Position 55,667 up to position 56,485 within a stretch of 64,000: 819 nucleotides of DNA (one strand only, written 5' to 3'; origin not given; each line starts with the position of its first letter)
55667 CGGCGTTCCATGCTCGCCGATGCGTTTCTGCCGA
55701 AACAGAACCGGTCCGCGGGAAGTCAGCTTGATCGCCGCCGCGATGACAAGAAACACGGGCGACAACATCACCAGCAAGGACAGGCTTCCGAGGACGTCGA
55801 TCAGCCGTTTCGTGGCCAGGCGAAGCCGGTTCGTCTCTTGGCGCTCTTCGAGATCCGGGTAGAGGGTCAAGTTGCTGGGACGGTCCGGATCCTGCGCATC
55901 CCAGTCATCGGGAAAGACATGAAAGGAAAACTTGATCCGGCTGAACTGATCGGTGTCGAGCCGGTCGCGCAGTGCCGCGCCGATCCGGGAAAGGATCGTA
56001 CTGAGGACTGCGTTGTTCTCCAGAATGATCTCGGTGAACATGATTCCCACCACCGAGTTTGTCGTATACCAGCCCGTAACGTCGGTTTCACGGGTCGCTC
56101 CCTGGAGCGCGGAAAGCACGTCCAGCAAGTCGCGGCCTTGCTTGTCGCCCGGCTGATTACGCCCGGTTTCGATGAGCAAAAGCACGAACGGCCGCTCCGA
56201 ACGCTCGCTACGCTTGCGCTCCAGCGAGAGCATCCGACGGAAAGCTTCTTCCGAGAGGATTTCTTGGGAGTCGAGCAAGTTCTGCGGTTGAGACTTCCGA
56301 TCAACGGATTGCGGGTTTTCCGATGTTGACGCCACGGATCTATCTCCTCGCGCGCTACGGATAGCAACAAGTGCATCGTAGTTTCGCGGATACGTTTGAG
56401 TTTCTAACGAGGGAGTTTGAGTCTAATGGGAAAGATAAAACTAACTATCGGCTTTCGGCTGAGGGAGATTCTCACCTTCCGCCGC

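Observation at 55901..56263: Priming glycosyl-phosphate transferase fused to a degenerate GGDEF-like domain that retains an RxxD I-site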

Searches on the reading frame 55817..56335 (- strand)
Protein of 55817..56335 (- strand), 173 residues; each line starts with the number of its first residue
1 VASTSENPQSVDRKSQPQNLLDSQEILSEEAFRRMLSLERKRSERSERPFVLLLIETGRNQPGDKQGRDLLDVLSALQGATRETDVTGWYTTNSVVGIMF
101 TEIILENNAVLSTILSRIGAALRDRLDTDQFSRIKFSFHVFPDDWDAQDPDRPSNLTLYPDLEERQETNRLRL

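Call 3: search_protein_families(library=pfam, proteins=[window:55841-56335:-], max_evalue=10)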
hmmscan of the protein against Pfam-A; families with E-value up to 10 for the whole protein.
window:55841-56335:- (165 aa): 0 families

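Call 4: search_protein_families(library=ncbifam, proteins=[window:55841-56335:-], max_evalue=10)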
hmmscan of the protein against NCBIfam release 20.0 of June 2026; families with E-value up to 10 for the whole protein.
window:55841-56335:- (165 aa): 0 families

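Call 5: find_homologous_proteins(query=window:55817-56335:-, max_evalue=0.001)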
Query window:55817-56335:- (173 aa): 163 proteins with E <= 0.001 among 260 candidates; the best 120 are listed.
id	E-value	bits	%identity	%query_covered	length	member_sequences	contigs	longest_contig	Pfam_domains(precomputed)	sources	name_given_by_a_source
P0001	6.1e-91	321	88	99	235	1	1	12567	-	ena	-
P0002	2.4e-86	306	81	99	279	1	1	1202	PF02397.23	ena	-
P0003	3.4e-82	292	80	98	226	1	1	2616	PF02397.23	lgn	-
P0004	9.7e-82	291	77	99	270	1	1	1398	PF02397.23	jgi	-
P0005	1.4e-77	277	76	99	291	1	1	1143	PF02397.23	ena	-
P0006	1.4e-77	277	77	97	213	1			-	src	-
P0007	1.2e-74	268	84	84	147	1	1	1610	-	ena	-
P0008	1.8e-70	254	70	99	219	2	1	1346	PF02397.23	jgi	jgi:hypothetical protein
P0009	2.0e-70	254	82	85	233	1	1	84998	-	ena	-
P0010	1.7e-69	251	80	82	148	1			-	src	-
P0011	3.6e-69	250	83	79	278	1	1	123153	PF02397.23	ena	-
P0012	6.5e-69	249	68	99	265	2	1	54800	-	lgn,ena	-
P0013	1.6e-67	244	67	99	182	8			-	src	-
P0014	4.5e-67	243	66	99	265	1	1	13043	-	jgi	jgi:hypothetical protein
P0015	1.1e-66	242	81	80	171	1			-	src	-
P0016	8.3e-66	239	67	99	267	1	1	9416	PF02397.23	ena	-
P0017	2.7e-65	237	65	99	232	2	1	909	PF02397.23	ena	-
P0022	3.7e-62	227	62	99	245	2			PF02397.23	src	-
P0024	2.4e-61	224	65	99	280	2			PF02397.23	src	-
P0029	4.8e-54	201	69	79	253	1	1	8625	PF02397.23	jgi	-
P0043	2.8e-43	166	52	87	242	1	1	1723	PF02397.23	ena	-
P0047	1.2e-42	164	52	84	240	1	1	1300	PF02397.23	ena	-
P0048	1.3e-42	163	51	87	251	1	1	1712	PF02397.23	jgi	-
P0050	5.3e-42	162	54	84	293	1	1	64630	PF02397.23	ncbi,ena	-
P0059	5.3e-40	155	51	84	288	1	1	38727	PF02397.23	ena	-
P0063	2.8e-38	149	46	85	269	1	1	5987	PF02397.23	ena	-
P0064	6.1e-38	148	47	87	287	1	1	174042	PF02397.23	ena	-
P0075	2.2e-35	140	48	89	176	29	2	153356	-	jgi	jgi:hypothetical protein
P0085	2.2e-33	134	63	58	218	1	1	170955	PF02397.23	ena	-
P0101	1.3e-30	124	45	86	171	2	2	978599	-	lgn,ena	-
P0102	1.6e-30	124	79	43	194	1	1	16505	PF02397.23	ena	-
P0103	2.0e-30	124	81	42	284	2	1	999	PF02397.23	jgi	jgi:lipopolysaccharide/colanic/teichoic acid biosynthesis glycosyltransferase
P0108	9.4e-30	122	75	46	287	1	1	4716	PF02397.23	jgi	-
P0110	1.7e-29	121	83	42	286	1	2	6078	PF02397.23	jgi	jgi:lipopolysaccharide/colanic/teichoic acid biosynthesis glycosyltransferase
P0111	3.2e-29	120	47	80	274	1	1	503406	PF02397.23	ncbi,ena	-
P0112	4.1e-29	120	75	45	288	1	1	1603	PF02397.23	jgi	-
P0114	8.7e-29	119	79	42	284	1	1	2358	PF02397.23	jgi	jgi:lipopolysaccharide/colanic/teichoic acid biosynthesis glycosyltransferase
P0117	1.3e-28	118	79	42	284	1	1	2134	PF02397.23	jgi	jgi:lipopolysaccharide/colanic/teichoic acid biosynthesis glycosyltransferase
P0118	1.4e-28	118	81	42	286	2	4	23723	PF02397.23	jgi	jgi:lipopolysaccharide/colanic/teichoic acid biosynthesis glycosyltransferase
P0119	1.6e-27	114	75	43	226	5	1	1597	PF02397.23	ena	-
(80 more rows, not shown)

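Call 9: search_solved_structures(query=A1, max_evalue=10, show_alignments=3)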
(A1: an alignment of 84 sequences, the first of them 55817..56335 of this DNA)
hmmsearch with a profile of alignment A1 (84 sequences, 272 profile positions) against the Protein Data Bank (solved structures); distinct sequences matched with E-value up to 10: 8.
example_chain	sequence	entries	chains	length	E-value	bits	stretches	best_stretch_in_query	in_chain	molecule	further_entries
30us_A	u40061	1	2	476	0.0004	23.4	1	168-243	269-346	UDP-Gal::undecaprenolphosphate Gal-1-P transferase WbaP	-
9s7s_A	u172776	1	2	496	0.00042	23.3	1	168-243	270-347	UDP-Gal::undecaprenolphosphate Gal-1-P transferase WbaP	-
30wc_A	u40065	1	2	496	0.00042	23.3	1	168-243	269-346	Undecaprenyl-phosphate galactose phosphotransferase WbaP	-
9s8l_A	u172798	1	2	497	0.00043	23.3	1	168-243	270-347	UDP-Gal::undecaprenolphosphate Gal-1-P transferase WbaP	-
8t53_A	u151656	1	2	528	0.016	18.1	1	169-250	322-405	Undecaprenyl-phosphate galactose phosphotransferase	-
8g1n_A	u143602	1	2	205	0.027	17.4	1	177-237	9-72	N,N'-diacetylbacilliosaminyl-1-phosphate transferase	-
8e37_B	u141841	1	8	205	0.032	17.1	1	177-237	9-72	N,N'-diacetylbacilliosaminyl-1-phosphate transferase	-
7e6g_A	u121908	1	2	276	0.45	13.4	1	40-90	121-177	Putative GGDEF domain protein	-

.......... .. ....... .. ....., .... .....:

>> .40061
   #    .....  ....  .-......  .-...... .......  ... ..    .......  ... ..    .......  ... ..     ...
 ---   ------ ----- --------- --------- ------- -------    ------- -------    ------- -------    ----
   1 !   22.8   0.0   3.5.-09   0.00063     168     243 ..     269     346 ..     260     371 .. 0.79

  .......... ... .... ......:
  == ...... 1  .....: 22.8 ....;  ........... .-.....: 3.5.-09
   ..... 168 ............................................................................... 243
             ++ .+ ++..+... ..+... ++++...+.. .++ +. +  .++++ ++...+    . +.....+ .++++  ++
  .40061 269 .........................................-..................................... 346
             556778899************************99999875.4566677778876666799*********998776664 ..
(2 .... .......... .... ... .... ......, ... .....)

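Call 15: predict_structure(alignment_id=A1)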
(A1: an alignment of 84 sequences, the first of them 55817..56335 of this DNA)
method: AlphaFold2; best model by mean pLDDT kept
length: 173 residues; sequences in the alignment: 84
mean_pLDDT: 68.6   pTM: 0.61
mean pLDDT of the five models: 68.6, 68.5, 66.9, 66.8, 66.0
residues with pLDDT >= 90: 4; 70-90: 99; 50-70: 23; < 50: 47
segments of 3 or more residues with pLDDT < 50: 1-23, 147-158, 163-173
pLDDT, mean of each block of 10 residues (from residue 1): 41 37 69 88 84 79 59 80 84 85 71 83 83 84 58 47 45 34
secondary structure, 60 per line:
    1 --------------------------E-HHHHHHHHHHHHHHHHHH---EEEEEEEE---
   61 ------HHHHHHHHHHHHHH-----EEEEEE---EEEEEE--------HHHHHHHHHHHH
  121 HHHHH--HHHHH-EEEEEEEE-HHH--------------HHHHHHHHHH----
elements in order: H29-46 E50-57 H67-80 E86-91 E95-100 H109-125 H128-132 E134-141 H160-169

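Call 17: fold_search(model_id=the predicted structure, library=pdb)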
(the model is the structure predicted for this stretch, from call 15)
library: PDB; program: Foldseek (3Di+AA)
matches with E <= 10: 1206; with E <= 0.001: 45
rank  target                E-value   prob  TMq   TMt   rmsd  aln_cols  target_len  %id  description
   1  6khu                  2.0e-06  1.00  0.51  0.65   3.3       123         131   16  The crystal structure of a DGC protein from Thermotoga maritima (released 2020-07-22)
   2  3ezu                  2.6e-06  1.00  0.50  0.28   3.7       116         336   16  Crystal structure of multidomain protein of unknown function with GGDEF-domain (NP_951600.1) from GEOBACTER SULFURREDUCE (released 2008-11-18)
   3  5llx_A                4.7e-06  1.00  0.51  0.15   3.5       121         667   19  Bacteriophytochrome activated diguanylyl cyclase from Idiomarina species A28L with GTP bound (released 2017-03-15)
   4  5llx_B                1.1e-05  1.00  0.49  0.15   3.9       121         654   19  Bacteriophytochrome activated diguanylyl cyclase from Idiomarina species A28L with GTP bound (released 2017-03-15)
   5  5llw_A                1.6e-05  1.00  0.51  0.15   3.5       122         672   20  Bacteriophytochrome activated diguanylyl cyclase from Idiomarina species A28L (released 2017-03-15)
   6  5llw_B                2.0e-05  1.00  0.52  0.15   3.4       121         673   19  Bacteriophytochrome activated diguanylyl cyclase from Idiomarina species A28L (released 2017-03-15)
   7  5euh_A                2.1e-05  1.00  0.49  0.52   3.8       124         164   19  Crystal structure of the c-di-GMP-bound GGDEF domain of P. fluorescens GcbC (released 2015-12-30)
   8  7e6g_B                2.4e-05  1.00  0.50  0.35   4.2       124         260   18  Crystal structure of diguanylate cyclase SiaD in complex with its activator SiaC from Pseudomonas aeruginosa (released 2021-09-22)
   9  7e6g_A                2.5e-05  1.00  0.46  0.31   5.0       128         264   19  Crystal structure of diguanylate cyclase SiaD in complex with its activator SiaC from Pseudomonas aeruginosa (released 2021-09-22)
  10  4urg_A                4.8e-05  1.00  0.54  0.61   3.9       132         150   16  Crystal Structure of GGDEF domain from T.maritima (active-like dimer) (released 2014-10-08)
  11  6et7_B                5.1e-05  1.00  0.51  0.15   3.6       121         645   19  Activated heterodimer of the bacteriophytochrome regulated diguanylyl cyclase variant - S505V A526V - from Idiomarina  (released 2018-06-13)
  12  4urg_B                5.8e-05  1.00  0.50  0.55   4.8       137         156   15  Crystal Structure of GGDEF domain from T.maritima (active-like dimer) (released 2014-10-08)
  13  5m3c_A                5.8e-05  1.00  0.49  0.22   3.8       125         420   18  Structure of the hybrid domain (GGDEF-EAL) of PA0575 from Pseudomonas aeruginosa PAO1 at 2.8 Ang. with GTP and Ca2+ bo (released 2017-12-20)
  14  4urq_V                7.1e-05  1.00  0.54  0.60   3.8       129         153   17  Crystal Structure of GGDEF domain (I site mutant) from T.maritima (released 2014-10-08)
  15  4urs_A                7.6e-05  1.00  0.50  0.53   4.7       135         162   16  Crystal Structure of GGDEF domain from T.maritima (released 2014-10-08)
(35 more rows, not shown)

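Call 24: find_encoding_contigs(protein=P0075, flank=8000, max_places=3)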
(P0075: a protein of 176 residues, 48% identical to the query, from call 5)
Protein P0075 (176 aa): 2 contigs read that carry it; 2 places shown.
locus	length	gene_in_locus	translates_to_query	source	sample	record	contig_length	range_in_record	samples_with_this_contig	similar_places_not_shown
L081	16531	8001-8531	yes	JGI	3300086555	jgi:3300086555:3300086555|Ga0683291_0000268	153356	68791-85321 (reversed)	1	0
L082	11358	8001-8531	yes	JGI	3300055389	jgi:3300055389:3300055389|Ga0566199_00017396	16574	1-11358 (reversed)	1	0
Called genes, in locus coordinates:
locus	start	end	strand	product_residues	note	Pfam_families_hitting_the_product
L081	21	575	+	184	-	PF02357:NusG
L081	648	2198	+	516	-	PF00072:Response_reg, PF00158:Sigma54_activat, PF14532:Sigma54_activ_2, PF07728:AAA_5, PF25601:AAA_lid_14, PF02954:HTH_8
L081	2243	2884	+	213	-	PF02563:Poly_export, PF10531:SLBB, PF22461:SLBB_2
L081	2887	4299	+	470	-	-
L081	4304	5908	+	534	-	-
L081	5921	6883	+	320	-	PF13191:AAA_16, PF13245:AAA_19 (faint), PF13401:AAA_22, PF09848:SLFN-g3_helicase (weak)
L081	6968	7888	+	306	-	-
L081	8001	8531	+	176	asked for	-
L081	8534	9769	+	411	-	PF15632:ATPgrasp_Ter (faint), PF02222:ATP-grasp (faint), PF02786:CPSase_L_D2, PF02655:ATP-grasp_3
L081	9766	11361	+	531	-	PF00696:AA_kinase, PF22468:ACT_9, PF13840:ACT_7 (weak), PF22468:ACT_9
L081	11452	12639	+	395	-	PF02397:Bac_transf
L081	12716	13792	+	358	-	PF00535:Glycos_transf_2, PF10111:Glyco_tranf_2_2 (weak), PF13641:Glyco_tranf_2_3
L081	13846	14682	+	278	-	PF01522:Polysacc_deac_1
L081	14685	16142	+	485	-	-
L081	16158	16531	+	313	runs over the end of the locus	PF00535:Glycos_transf_2, PF13641:Glyco_tranf_2_3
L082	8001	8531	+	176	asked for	-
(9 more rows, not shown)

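Call 25: find_encoding_contigs(protein=P0101, flank=8000, max_places=3)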
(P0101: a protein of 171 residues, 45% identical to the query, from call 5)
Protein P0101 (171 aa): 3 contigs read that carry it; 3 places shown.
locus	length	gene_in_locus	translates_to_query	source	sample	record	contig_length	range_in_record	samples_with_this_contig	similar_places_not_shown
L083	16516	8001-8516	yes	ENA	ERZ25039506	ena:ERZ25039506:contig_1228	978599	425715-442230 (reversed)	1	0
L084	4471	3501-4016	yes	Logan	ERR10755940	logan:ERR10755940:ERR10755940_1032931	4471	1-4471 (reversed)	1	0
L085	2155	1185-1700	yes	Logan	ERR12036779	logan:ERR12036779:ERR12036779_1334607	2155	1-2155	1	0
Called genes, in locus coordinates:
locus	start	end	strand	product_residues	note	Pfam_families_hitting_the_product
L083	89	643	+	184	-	PF02357:NusG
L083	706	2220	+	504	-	PF00072:Response_reg, PF00158:Sigma54_activat, PF14532:Sigma54_activ_2, PF07724:AAA_2 (weak), PF07728:AAA_5, PF25601:AAA_lid_14, PF02954:HTH_8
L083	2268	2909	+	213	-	PF02563:Poly_export, PF10531:SLBB, PF22461:SLBB_2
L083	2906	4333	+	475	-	-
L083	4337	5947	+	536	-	PF02706:Wzz (weak)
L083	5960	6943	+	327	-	PF13191:AAA_16, PF13604:AAA_30 (faint), PF13245:AAA_19 (faint), PF13401:AAA_22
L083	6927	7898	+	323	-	PF10609:ParA (weak)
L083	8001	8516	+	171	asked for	-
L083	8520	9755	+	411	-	PF01071:GARS_A (faint), PF02222:ATP-grasp (faint), PF02786:CPSase_L_D2, PF02655:ATP-grasp_3, PF15632:ATPgrasp_Ter (weak)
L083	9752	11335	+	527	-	PF00696:AA_kinase, PF13840:ACT_7 (faint), PF22468:ACT_9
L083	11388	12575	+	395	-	PF02397:Bac_transf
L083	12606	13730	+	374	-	PF13480:Acetyltransf_6, PF02388:FemAB (weak)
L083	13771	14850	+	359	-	PF00535:Glycos_transf_2, PF13641:Glyco_tranf_2_3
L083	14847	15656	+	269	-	PF01522:Polysacc_deac_1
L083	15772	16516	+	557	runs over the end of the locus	-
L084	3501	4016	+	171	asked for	-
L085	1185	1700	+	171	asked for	-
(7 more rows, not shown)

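Call 58: find_encoding_contigs(protein=P0111, flank=8000, max_places=2)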
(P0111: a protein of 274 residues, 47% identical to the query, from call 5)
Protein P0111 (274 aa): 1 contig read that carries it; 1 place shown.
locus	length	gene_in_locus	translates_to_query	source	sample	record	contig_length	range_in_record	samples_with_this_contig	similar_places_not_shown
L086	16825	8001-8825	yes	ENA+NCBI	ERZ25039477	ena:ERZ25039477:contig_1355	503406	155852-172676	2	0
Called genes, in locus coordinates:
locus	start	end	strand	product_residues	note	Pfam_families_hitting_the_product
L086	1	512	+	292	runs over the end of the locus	PF02563:Poly_export, PF10531:SLBB, PF22461:SLBB_2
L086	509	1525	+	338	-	-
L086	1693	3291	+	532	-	PF02706:Wzz (weak), PF13807:GNVR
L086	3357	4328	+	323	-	PF10609:ParA (weak)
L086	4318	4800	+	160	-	PF04892:VanZ-LLP1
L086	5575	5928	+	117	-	PF07238:PilZ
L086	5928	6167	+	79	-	-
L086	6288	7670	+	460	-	-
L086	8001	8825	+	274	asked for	PF02397:Bac_transf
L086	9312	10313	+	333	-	PF01408:GFO_IDH_MocA, PF02894:GFO_IDH_MocA_C, PF22725:GFO_IDH_MocA_C3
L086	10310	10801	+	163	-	PF25084:LbH_EIF2B (weak), PF25087:GMPPB_C, PF14602:Hexapep_2 (faint), PF00132:Hexapep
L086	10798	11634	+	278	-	PF01041:DegT_DnrJ_EryC1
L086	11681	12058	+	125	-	PF01041:DegT_DnrJ_EryC1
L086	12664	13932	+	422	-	-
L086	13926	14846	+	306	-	PF00535:Glycos_transf_2, PF13641:Glyco_tranf_2_3 (faint)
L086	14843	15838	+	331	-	PF04794:YdjC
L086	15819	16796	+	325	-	PF13641:Glyco_tranf_2_3 (weak), PF00535:Glycos_transf_2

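Call 61: search_protein_families(library=pfam, proteins=[L086:5575-5928:+], max_evalue=0.01)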
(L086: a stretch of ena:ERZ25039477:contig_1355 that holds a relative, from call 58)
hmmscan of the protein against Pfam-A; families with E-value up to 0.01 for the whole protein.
L086:5575-5928:+ (117 aa): 1 family
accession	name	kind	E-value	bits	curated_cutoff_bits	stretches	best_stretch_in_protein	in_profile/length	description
PF07238.19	PilZ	-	1.3e-09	38.8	22.5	1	15-94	4-77/102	PilZ domain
